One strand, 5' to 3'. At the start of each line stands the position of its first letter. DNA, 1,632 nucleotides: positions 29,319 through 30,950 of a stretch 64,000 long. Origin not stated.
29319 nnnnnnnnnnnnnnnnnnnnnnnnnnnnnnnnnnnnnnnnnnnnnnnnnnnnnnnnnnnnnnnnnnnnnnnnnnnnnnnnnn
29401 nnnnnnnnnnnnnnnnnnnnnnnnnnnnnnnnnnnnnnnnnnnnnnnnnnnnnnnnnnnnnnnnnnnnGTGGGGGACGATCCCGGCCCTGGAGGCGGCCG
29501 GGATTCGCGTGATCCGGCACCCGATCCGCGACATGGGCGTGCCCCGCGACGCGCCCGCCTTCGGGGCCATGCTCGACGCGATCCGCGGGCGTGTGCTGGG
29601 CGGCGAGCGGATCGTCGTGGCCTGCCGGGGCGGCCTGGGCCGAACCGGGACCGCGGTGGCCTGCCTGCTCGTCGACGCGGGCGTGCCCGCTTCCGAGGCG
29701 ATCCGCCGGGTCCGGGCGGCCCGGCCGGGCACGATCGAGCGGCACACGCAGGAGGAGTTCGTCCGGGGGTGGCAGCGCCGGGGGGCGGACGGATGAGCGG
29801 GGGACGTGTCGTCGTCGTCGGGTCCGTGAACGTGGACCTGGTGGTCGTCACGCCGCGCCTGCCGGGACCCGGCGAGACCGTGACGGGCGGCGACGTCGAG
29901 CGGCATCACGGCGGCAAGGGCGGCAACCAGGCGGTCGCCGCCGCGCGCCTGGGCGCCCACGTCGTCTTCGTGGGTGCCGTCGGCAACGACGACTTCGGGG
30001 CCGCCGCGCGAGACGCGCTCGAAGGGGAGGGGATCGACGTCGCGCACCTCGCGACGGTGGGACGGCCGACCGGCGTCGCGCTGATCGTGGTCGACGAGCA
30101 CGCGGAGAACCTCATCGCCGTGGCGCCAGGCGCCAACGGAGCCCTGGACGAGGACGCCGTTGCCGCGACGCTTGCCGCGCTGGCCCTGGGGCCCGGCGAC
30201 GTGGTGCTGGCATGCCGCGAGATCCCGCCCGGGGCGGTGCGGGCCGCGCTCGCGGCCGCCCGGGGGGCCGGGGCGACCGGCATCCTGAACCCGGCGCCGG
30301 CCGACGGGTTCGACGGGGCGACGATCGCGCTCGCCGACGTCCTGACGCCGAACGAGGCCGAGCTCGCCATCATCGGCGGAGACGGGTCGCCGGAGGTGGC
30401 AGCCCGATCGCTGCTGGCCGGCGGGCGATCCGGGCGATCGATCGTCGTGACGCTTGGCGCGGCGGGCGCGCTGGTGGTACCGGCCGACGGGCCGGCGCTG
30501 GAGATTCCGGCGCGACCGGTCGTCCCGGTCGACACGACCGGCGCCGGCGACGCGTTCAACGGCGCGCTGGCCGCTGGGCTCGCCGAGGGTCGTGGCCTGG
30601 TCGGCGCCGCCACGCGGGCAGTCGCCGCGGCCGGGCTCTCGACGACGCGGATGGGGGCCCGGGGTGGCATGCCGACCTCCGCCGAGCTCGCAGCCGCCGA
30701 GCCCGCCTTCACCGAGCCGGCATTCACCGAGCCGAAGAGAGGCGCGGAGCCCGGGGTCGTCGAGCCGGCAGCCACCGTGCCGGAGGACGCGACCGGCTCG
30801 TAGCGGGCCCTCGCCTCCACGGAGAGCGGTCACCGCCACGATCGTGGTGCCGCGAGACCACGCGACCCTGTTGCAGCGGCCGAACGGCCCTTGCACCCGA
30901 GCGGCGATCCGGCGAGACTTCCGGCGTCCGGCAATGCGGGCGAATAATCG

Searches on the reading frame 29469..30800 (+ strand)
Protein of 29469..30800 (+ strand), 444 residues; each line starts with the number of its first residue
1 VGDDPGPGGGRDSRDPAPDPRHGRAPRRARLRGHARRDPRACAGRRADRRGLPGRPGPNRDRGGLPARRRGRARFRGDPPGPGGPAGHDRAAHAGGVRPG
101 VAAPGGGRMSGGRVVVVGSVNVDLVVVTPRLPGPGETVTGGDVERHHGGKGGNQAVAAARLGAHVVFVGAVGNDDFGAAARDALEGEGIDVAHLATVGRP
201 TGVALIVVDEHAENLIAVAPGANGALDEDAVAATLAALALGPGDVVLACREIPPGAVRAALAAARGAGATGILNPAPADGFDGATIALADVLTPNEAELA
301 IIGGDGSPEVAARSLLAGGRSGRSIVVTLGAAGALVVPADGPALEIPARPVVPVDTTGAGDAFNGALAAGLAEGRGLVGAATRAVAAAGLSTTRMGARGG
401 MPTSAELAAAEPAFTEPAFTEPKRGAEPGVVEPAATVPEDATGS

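Call 25: search_protein_families(library=pfam, proteins=[window:29469-30800:+], max_evalue=0.001)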
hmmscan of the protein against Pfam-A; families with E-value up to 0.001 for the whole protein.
window:29469-30800:+ (444 aa): 2 families
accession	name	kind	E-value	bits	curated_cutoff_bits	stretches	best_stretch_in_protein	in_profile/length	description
PF00294.29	PfkB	-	1.9e-58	198.6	25.8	1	113-403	3-301/302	pfkB family carbohydrate kinase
PF08543.17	Phos_pyr_kin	-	0.00056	19.8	27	1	282-385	113-225/246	Phosphomethylpyrimidine kinase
